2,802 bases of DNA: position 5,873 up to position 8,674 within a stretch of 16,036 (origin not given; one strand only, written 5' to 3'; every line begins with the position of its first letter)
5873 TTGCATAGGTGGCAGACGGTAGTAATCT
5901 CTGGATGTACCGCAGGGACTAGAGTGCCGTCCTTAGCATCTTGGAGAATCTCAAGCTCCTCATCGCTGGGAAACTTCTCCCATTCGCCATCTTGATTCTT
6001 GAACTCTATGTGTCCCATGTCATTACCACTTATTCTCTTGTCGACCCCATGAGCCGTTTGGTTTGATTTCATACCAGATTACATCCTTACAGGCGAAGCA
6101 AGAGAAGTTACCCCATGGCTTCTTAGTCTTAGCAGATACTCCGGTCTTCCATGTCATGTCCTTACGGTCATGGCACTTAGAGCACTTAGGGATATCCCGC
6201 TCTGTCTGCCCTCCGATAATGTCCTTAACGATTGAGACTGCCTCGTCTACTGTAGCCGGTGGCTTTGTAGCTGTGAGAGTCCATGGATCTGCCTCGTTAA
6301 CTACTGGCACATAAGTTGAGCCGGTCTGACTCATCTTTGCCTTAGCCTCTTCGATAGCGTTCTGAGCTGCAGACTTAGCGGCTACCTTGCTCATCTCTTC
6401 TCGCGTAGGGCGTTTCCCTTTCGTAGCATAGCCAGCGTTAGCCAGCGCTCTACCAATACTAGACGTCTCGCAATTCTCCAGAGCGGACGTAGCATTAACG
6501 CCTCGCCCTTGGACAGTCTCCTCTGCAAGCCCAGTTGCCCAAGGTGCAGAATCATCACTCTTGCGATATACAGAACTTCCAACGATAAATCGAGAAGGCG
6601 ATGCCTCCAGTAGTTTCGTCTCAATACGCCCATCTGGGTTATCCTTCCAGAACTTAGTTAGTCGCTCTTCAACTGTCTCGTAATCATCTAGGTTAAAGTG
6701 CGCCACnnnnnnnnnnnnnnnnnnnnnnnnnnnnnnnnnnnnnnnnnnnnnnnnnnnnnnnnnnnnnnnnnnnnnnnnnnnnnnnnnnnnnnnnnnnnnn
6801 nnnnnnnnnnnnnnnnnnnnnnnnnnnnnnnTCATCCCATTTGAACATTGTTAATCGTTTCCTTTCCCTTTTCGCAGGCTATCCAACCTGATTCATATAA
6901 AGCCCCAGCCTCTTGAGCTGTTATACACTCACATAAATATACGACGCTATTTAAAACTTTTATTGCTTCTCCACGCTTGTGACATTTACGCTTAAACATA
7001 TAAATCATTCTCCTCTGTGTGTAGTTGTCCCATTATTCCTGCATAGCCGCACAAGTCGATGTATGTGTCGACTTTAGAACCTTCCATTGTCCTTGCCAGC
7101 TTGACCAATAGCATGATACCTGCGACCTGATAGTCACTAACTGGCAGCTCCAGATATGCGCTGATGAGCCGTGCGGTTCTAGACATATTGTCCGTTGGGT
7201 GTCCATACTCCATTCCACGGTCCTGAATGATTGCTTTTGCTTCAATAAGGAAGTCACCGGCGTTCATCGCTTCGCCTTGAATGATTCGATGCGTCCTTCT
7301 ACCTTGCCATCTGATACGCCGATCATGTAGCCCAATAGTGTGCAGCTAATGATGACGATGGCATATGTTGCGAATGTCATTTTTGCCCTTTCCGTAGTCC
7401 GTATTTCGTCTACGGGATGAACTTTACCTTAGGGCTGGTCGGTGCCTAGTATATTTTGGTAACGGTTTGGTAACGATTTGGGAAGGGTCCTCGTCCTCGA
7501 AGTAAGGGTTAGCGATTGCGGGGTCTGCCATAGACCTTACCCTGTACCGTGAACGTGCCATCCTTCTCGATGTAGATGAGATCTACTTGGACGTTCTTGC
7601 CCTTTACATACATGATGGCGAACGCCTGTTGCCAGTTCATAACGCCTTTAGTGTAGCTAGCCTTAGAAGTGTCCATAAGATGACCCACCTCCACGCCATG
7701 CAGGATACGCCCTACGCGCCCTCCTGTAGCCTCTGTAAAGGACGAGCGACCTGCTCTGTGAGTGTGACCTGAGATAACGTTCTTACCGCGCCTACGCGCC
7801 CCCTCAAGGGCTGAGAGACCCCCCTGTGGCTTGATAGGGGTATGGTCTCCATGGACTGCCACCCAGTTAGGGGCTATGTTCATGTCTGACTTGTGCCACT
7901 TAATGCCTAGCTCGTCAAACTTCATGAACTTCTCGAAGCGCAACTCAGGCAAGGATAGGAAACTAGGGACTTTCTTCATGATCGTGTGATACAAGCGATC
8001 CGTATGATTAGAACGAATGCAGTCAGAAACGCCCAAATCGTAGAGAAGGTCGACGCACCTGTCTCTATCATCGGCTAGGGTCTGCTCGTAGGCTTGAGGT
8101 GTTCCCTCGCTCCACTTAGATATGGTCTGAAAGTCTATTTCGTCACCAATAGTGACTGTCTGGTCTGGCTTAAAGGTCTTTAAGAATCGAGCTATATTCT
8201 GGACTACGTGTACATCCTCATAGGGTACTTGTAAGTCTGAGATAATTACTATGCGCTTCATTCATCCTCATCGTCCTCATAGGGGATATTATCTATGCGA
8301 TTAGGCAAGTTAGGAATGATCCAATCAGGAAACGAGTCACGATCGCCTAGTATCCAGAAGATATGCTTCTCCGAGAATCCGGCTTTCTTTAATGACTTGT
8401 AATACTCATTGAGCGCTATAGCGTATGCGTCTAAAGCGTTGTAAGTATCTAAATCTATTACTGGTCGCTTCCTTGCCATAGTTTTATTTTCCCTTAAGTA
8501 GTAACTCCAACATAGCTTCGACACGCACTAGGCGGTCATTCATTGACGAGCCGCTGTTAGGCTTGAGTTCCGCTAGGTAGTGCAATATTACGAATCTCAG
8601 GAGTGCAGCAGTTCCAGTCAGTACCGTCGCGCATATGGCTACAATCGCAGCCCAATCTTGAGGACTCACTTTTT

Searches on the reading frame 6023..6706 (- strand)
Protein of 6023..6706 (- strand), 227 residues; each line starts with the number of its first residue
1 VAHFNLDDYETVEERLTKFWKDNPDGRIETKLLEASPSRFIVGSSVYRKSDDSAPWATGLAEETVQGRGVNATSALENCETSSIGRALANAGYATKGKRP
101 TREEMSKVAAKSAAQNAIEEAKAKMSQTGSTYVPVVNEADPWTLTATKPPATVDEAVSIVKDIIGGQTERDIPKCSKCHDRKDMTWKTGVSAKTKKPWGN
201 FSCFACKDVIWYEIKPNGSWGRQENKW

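Call 8: search_protein_families(library=pfam, proteins=[window:6023-6706:-], max_evalue=0.01)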
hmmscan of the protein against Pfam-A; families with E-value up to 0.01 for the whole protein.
window:6023-6706:- (227 aa): 0 families

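Call 9: search_protein_families(library=phrogs, proteins=[window:6023-6706:-], max_evalue=0.001)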
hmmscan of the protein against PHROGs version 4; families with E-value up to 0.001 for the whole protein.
window:6023-6706:- (227 aa): 2 families
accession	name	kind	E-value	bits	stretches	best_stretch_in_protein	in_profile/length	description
phrog_11717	-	unknown function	1.4e-35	123.9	1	1-124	22-136/208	-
phrog_23738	-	unknown function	8.2e-17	62.5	1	6-129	7-134/198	-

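Call 14: search_dna_similar(query=window:6023-6706:-, collection=phages, mode=protein, max_rows=25)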
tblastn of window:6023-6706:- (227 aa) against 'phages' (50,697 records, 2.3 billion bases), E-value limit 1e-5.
Records with a match: 13; places in all: 13; records where one place covers at least 80% of the query: 0.
Best place of each record, by identity: <60% 13.
By first word of the organism name: Lactobacillus 9; Bacillus 2; Pontimonas 1; Pelagibacter 1.
By host as written in the record: Bacillus halmapalus DSM 29712 2; Lactobacillus delbrueckii ATCC 11842 2; Lactobacillus delbrueckii 2; Lactobacillus delbrueckii subsp. bulgaricus 2; Lactobacillus delbrueckii subsp. lactis strain LL78 2; Pontimonas salivibrio CL-TW6 1; Lactobacillus delbrueckii subsp. bulgaricus 21:328 1; Candidatus Pelagibacter sp. HTCC7211 1.
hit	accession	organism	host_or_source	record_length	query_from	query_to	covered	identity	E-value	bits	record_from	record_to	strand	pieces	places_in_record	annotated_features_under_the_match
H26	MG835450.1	Pontimonas phage phiPsal1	Pontimonas salivibrio CL-TW6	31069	1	108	48%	44.0%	6e-11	67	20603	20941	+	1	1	hypothetical protein | HTH protein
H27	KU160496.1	Bacillus phage vB_BhaS-171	Bacillus halmapalus DSM 29712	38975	6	121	51%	40.5%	2e-16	83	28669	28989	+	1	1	hypothetical protein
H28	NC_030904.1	Bacillus phage vB_BhaS-171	Bacillus halmapalus DSM 29712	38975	6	121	51%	40.5%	2e-16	83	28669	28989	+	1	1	hypothetical protein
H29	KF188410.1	Lactobacillus phage phiLdb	Lactobacillus delbrueckii ATCC 11842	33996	9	129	53%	33.1%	8e-8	58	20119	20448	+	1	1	hypothetical protein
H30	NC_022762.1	Lactobacillus phage phiLdb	Lactobacillus delbrueckii ATCC 11842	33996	9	129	53%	33.1%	8e-8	58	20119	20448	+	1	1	hypothetical protein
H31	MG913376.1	Lactobacillus phage PMBT4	Lactobacillus delbrueckii subsp. ...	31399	6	118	50%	34.5%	5e-9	61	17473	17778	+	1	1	hypothetical protein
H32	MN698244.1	Pelagibacter phage HTVC106P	Candidatus Pelagibacter sp. HTCC7211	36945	8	92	37%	44.1%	9e-11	67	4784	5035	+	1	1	hypothetical protein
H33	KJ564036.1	Lactobacillus phage Ld25A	Lactobacillus delbrueckii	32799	9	105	43%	34.0%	3e-7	56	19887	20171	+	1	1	hypothetical protein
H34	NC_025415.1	Lactobacillus phage Ld25A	Lactobacillus delbrueckii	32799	9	105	43%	34.0%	3e-7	56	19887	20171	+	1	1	hypothetical protein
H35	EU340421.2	Lactobacillus phage c5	Lactobacillus delbrueckii subsp. ...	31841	9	105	43%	34.0%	3e-7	56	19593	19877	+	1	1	hypothetical protein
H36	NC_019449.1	Lactobacillus phage c5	Lactobacillus delbrueckii subsp. ...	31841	9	105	43%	34.0%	3e-7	56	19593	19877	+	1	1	hypothetical protein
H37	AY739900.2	Lactobacillus phage LL-Ku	Lactobacillus delbrueckii subsp. lactis ...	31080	9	105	43%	33.0%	1e-6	55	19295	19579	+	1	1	hypothetical protein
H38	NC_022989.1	Lactobacillus phage LL-Ku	Lactobacillus delbrueckii subsp. lactis ...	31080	9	105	43%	33.0%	1e-6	55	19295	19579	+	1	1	hypothetical protein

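Call 39: search_solved_structures(query=window:6023-6706:-, max_evalue=1)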
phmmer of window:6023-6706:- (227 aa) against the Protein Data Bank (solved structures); distinct sequences matched with E-value up to 1: 3.
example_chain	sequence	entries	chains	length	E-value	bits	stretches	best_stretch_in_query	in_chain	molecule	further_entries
5fmf_I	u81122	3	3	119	0.69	12.9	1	152-211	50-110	DNA-DIRECTED RNA POLYMERASE II SUBUNIT RPB9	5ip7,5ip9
5c44_I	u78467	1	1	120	0.7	12.9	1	152-211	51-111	DNA-directed RNA polymerase II subunit RPB9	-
1i3q_I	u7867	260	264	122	0.71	12.9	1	152-211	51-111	DNA-DIRECTED RNA POLYMERASE II 14.2KD POLYPEPTIDE | DNA-directed RNA polymerase II, chain RPB9 | DNA-directed RNA polymerase II 14.2 kDa polypeptide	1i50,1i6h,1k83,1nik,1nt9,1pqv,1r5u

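Call 61: search_protein_families(library=ncbifam, proteins=[window:6023-6706:-], max_evalue=0.1)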
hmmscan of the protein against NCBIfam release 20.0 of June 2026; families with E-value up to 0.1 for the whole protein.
window:6023-6706:- (227 aa): 1 family
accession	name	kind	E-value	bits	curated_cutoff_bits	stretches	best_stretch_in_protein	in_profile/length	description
TIGR04197.1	T7SS_SACOL2603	subfamily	0.023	15.2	26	1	82-130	9-58/85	TIGR04197 family type VII secretion effector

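Call 62: search_protein_families(library=pfam, proteins=[window:6023-6706:-], max_evalue=1)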
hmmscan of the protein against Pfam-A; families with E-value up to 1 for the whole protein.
window:6023-6706:- (227 aa): 1 family
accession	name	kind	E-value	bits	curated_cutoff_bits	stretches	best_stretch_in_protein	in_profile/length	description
PF14522.11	Cytochrome_C7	-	0.11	12.8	24.8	1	173-206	14-47/67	Cytochrome c7 and related cytochrome c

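Call 63: find_homologous_proteins(query=window:6023-6706:-, max_evalue=0.00001)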
Query window:6023-6706:- (227 aa): 8000 proteins with E <= 0.00001 among 8000 candidates; the best 120 are listed.
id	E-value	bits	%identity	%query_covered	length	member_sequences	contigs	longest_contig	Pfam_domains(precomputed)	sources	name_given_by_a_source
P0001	7.7e-150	515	100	100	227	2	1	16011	PF27148.1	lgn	-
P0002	7.6e-149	512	100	100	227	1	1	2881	PF27148.1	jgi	jgi:hypothetical protein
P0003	2.9e-148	510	99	100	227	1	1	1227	PF27148.1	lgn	-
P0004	8.0e-148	508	99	100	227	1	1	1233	PF27148.1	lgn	-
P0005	3.3e-146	503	98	100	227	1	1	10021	PF27148.1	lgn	-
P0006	1.7e-145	501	98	99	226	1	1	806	PF27148.1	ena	-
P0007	6.5e-133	460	90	100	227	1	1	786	PF27148.1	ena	-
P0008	8.4e-133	459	89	100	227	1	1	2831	PF27148.1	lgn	-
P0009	8.8e-133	459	89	100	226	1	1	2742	PF27148.1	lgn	-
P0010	2.5e-132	458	89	100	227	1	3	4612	PF27148.1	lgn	-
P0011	1.2e-131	455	89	100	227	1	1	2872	PF27148.1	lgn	-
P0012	1.3e-128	445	89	100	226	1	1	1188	PF27148.1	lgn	-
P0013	1.8e-125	435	85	100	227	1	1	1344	PF27148.1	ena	-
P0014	4.1e-125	434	85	100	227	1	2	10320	PF27148.1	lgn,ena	-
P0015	2.0e-124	432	85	100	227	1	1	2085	PF27148.1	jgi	-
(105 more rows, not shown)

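Call 72: search_protein_representatives(protein=window:6023-6706:-)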
Query: 227 residues. Proteins with E-value up to 0.001 (for the whole library): 4362; up to 1e-10: 1510; up to 1e-30: 96. The best 150 are listed.
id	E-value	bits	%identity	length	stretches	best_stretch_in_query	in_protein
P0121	1.2e-85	303.2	67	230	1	1-227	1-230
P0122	5.3e-59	216.1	57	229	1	4-227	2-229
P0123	1.3e-53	198.5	66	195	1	4-140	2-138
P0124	1.2e-51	192.1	53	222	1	4-223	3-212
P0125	4.7e-50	186.9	55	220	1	3-205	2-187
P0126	1.6e-48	181.8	49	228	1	1-227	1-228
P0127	6.3e-46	173.4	72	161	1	8-123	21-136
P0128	2.1e-45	171.6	51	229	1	4-204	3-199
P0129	2.5e-45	171.4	52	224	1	4-209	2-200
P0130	1.1e-41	159.4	45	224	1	4-220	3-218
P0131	3.1e-41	158.0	70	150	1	4-109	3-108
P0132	5.4e-41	157.2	48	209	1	4-220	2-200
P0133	6.3e-41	157.0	44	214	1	4-204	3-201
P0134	1.0e-40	156.3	46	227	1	4-220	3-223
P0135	3.3e-40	154.6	50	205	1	4-195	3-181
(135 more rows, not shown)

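Call 80: predict_structure(alignment_id=A3)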
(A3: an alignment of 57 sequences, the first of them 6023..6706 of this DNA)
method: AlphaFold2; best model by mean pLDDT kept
length: 227 residues; sequences in the alignment: 57
mean_pLDDT: 79.0   pTM: 0.45
mean pLDDT of the five models: 79.0, 77.9, 77.8, 75.5, 72.9
residues with pLDDT >= 90: 76; 70-90: 80; 50-70: 66; < 50: 5
segments of 3 or more residues with pLDDT < 50: 164-166
pLDDT, mean of each block of 10 residues (from residue 1): 59 94 98 97 98 98 87 90 95 73 59 82 72 56 54 58 52 78 86 87 88 82 74
secondary structure, 60 per line:
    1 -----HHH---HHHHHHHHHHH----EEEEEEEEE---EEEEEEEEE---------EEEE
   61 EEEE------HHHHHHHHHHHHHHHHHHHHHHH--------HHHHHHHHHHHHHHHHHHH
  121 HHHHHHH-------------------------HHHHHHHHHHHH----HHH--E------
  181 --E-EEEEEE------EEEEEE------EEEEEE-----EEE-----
elements in order: H12-22 E27-35 E39-47 E57-64 H71-93 H102-127 H153-164 E185-190 E197-202 E209-214 E220-222

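Call 82: fold_search(model_id=the predicted structure, library=pdb)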
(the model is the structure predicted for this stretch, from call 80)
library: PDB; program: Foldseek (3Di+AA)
matches with E <= 10: 513; with E <= 0.001: 0
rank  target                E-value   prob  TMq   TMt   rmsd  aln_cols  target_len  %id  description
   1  5ztm_B                1.1e-02  0.75  0.22  0.28  22.9       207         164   10  Crystal structure of MLE dsRBDs in complex with roX2 (R2H1) (released 2019-03-06)
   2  5ztm_A                3.6e-02  0.54  0.22  0.28  23.5       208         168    9  Crystal structure of MLE dsRBDs in complex with roX2 (R2H1) (released 2019-03-06)
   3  9kbz_A                7.9e-02  0.21  0.20  0.04  24.9       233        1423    8  Cryo-EM structure of DCL4-DRB4CTD-dsRNA complex (released 2026-02-18)
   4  6i3r_MODEL_1_A        8.4e-02  0.25  0.23  0.21  47.9       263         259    8  Structure, dynamics and roX2-lncRNA binding of tandem double-stranded RNA binding domains dsRBD1/2 of Drosophi (released 2019-02-20)
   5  2l3j_MODEL_1_A        1.9e-01  0.12  0.20  0.19  22.1       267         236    9  The solution structure of the ADAR2 dsRBM-RNA complex reveals a sequence-specific read out of the minor groove (released 2010-10-27)
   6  9asm_B                2.0e-01  0.25  0.22  0.21  20.6       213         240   13  Human Drosha and DGCR8 in complex with Pri-let-7f1 (released 2024-09-04)
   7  8c01_R                2.2e-01  0.51  0.19  0.20   7.7        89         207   18  Enp1TAP_A population of yeast small ribosomal subunit precursors (released 2022-12-28)
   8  7q63_CCC              2.4e-01  0.08  0.14  0.14  23.1       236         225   11  The tandem SH2 domains of SYK (released 2021-11-24)
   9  9iq5_B                3.0e-01  0.85  0.20  0.35   2.8        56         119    9  CatM, SnoaL-like protein (released 2025-07-16)
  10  2gex_B                3.0e-01  0.23  0.15  0.22   7.1        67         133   13  Crystal structure of SnoaL2 a putative hydroxylase from Streptomyces nogalater (released 2006-07-18)
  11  1whq_MODEL_1_A        3.6e-01  0.60  0.22  0.43   3.7        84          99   11  Solution structure of the N-terminal dsRBD from hypothetical protein BAB28848 (released 2004-11-28)
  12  3hd0_D                3.9e-01  0.30  0.18  0.18   9.9       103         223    8  Crystal structure of Tm1865, an Endonuclease V from Thermotoga Maritima (released 2009-07-14)
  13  3hd0_B                4.6e-01  0.25  0.18  0.18   9.5       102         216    7  Crystal structure of Tm1865, an Endonuclease V from Thermotoga Maritima (released 2009-07-14)
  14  4wpy                  4.9e-01  0.69  0.20  0.44   3.7        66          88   11  Racemic crystal structure of Rv1738 from Mycobacterium tuberculosis (Form-II) (released 2015-03-18)
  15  6upy_I                4.9e-01  0.16  0.12  0.21  15.2        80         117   21  RNA polymerase II elongation complex with 5-guanidinohydantoin lesion in state 2E (released 2020-06-10)
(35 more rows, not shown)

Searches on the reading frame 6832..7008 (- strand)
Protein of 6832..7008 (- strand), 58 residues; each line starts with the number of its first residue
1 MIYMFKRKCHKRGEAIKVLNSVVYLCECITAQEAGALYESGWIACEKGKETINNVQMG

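Call 61: search_protein_families(library=ncbifam, proteins=[window:6832-7008:-], max_evalue=0.1)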
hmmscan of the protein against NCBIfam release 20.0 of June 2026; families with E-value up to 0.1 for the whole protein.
window:6832-7008:- (58 aa): 0 families

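Call 62: search_protein_families(library=pfam, proteins=[window:6832-7008:-], max_evalue=1)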
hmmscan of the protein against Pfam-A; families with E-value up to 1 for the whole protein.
window:6832-7008:- (58 aa): 1 family
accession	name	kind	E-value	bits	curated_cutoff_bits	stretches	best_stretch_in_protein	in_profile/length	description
PF10893.13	Phage_186_Fil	-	0.065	13.4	25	1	36-49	15-28/56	Bacteriophage 186, Fil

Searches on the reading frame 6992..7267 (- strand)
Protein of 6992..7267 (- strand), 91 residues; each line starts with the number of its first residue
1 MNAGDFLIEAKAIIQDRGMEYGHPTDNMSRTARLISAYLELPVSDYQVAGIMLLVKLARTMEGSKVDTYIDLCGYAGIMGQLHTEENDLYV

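Call 8: search_protein_families(library=pfam, proteins=[window:6992-7267:-], max_evalue=0.01)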
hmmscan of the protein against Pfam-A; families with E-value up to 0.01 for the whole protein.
window:6992-7267:- (91 aa): 1 family
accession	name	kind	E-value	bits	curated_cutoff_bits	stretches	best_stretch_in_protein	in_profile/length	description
PF19905.4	DUF6378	-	3.2e-20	72.6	27.1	1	7-82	3-80/81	Domain of unknown function (DUF6378)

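Call 9: search_protein_families(library=phrogs, proteins=[window:6992-7267:-], max_evalue=0.001)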
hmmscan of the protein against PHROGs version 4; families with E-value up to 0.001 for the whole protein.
window:6992-7267:- (91 aa): 5 families
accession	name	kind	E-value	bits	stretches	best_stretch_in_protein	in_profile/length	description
phrog_474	-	other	7.1e-24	86.1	1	1-88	127-216/274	phosphofructokinase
phrog_1167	-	other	1.9e-20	74.8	1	7-88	7-90/169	phosphofructokinase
phrog_6328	-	unknown function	1.4e-10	42.7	1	7-82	163-241/249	-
phrog_18396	-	unknown function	1.5e-06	29.4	1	9-79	163-241/248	-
phrog_6342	-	unknown function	0.00085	20.5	1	13-80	62-130/236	-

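Call 61: search_protein_families(library=ncbifam, proteins=[window:6992-7267:-], max_evalue=0.1)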
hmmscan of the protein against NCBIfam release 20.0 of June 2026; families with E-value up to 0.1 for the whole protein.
window:6992-7267:- (91 aa): 0 families

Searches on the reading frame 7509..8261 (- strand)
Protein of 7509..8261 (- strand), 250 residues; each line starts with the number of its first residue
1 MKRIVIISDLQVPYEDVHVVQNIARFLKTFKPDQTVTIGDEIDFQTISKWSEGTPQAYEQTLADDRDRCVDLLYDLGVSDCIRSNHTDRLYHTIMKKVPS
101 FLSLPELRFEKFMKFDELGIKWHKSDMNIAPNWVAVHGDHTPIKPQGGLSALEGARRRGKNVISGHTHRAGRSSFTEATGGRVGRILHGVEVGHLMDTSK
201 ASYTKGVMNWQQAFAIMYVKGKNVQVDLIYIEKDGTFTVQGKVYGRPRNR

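Call 8: search_protein_families(library=pfam, proteins=[window:7509-8261:-], max_evalue=0.01)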
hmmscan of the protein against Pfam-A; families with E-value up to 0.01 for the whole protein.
window:7509-8261:- (250 aa): 0 families

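Call 9: search_protein_families(library=phrogs, proteins=[window:7509-8261:-], max_evalue=0.001)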
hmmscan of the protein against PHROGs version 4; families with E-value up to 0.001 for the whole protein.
window:7509-8261:- (250 aa): 1 family
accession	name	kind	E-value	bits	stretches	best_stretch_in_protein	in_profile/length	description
phrog_221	-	other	1.3e-57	196.6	1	2-244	112-361/367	metallo-phosphoesterase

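Call 35: search_dna_similar(query=window:7509-8261:-, collection=phages, mode=protein, max_rows=12)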
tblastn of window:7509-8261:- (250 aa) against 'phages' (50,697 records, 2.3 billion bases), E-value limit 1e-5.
Records with a match: 1145; places in all: 1151; records where one place covers at least 80% of the query: 1042.
Best place of each record, by identity: <60% 1145.
By first word of the organism name: Mycobacterium 978; Streptomyces 76; Rhodococcus 54; Gordonia 28; Fromanvirus 4; Verrucomicrobia 2; Thermobifida 1; Microcystis 1; Pelagibacter 1.
By host as written in the record: Mycobacterium smegmatis mc2 155 705; Mycobacterium smegmatis mc#155 129; Mycobacterium smegmatis mc2155 52; Rhodococcus erythropolis RIA 643 43; Streptomyces griseus ATCC 10137 27; - 25; Gordonia terrae 3612 24; Mycobacterium sp. 17; and 49 more.
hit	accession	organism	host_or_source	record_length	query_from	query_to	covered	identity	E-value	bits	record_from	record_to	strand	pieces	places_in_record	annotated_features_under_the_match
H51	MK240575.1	Thermobifida phage P318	Thermobifida fusca NTU22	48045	1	245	98%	40.3%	2e-49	179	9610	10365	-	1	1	phosphoesterase | histidine kinase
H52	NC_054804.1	Mycobacterium phage Cindaradix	Mycobacterium smegmatis mc2 155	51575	2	244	97%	36.5%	3e-41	155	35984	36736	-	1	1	metallophosphoesterase | phosphofructokinase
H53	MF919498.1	Mycobacterium phage Cindaradix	Mycobacterium smegmatis mc2 155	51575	2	244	97%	36.5%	3e-41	155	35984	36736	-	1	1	metallophosphoesterase | hypothetical protein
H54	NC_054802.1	Mycobacterium phage Miramae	Mycobacterium smegmatis mc#155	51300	2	244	97%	36.5%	3e-41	155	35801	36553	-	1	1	50: metallophosphoesterase | 51: phosphofructokinase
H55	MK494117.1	Mycobacterium phage Miramae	Mycobacterium smegmatis mc#155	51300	2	244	97%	36.5%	3e-41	155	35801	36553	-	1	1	50: metallophosphoesterase | 51: hypothetical protein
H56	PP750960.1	Mycobacterium phage Stink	Mycobacterium smegmatis mc2155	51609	2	244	97%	36.5%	3e-41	155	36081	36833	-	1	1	51: metallophosphoesterase | 52: hypothetical protein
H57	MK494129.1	Mycobacterium phage AvatarAhPeg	Mycobacterium smegmatis mc#155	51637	2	244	97%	36.5%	3e-41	155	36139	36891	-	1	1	50: metallophosphoesterase | 51: hypothetical protein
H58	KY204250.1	Mycobacterium phage Kratark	Mycobacterium smegmatis mc2 155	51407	2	244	97%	36.5%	3e-41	155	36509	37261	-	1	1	52: metallophosphoesterase | 53: hypothetical protein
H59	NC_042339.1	Mycobacterium phage Arturo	Mycobacterium smegmatis mc2 155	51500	2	244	97%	36.5%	3e-41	155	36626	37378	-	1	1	51: metallophosphoesterase | 52: phosphofructokinase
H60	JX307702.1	Mycobacterium phage Arturo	Mycobacterium smegmatis mc2 155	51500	2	244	97%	36.5%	3e-41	155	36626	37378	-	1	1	51: metallophosphoesterase | 52: hypothetical protein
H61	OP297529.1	Mycobacterium phage Happiness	Mycobacterium smegmatis mc2 155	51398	2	244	97%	36.5%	6e-40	152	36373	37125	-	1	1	51: metallophosphoesterase | 52: hypothetical protein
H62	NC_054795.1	Mycobacterium phage Cerulean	Mycobacterium smegmatis mc2 155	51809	2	244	97%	36.5%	6e-40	152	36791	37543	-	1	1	metallo-phosphoesterase | phosphofructokinase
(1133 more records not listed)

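Call 61: search_protein_families(library=ncbifam, proteins=[window:7509-8261:-], max_evalue=0.1)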
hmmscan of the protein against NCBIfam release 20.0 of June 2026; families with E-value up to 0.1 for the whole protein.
window:7509-8261:- (250 aa): 1 family
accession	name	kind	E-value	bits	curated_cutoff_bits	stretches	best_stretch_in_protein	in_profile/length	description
TIGR03743.1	SXT_TraD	subfamily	0.033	12.6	366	1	85-180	100-185/636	conjugative transfer system coupling protein TraD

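Call 62: search_protein_families(library=pfam, proteins=[window:7509-8261:-], max_evalue=1)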
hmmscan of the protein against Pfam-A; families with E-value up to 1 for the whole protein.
window:7509-8261:- (250 aa): 2 families
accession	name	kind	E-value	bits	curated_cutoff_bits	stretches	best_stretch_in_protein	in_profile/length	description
PF00149.33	Metallophos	-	0.15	12.9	21.5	0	3-99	2-81/191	Calcineurin-like phosphoesterase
PF12850.12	Metallophos_2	-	0.18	12.3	27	0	136-171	87-120/154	Calcineurin-like phosphoesterase superfamily domain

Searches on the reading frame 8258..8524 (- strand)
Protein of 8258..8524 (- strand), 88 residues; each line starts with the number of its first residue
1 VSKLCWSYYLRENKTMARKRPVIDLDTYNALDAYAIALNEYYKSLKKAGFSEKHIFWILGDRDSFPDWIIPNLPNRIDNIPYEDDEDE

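Call 9: search_protein_families(library=phrogs, proteins=[window:8258-8524:-], max_evalue=0.001)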
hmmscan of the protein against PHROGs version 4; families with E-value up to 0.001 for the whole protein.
window:8258-8524:- (88 aa): 0 families

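Call 61: search_protein_families(library=ncbifam, proteins=[window:8258-8485:-], max_evalue=0.1)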
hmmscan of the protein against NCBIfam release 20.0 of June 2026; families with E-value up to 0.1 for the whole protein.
window:8258-8485:- (75 aa): 0 families

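Call 62: search_protein_families(library=pfam, proteins=[window:8258-8485:-], max_evalue=1)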
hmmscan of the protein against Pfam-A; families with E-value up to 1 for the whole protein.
window:8258-8485:- (75 aa): 3 families
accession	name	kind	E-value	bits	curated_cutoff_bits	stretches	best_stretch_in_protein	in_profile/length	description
PF24899.1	UBA_DHX29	-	0.062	13.5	27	1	25-42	2-19/55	ATP-dependent RNA helicase DHX29, UBA domain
PF00159.23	Hormone_3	-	0.067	13.7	28.7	1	11-31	9-29/36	Pancreatic hormone peptide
PF10911.13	T7-like_Y65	-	0.15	12.3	25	1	20-45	33-57/77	Bacteriophage T7-like gene 6.5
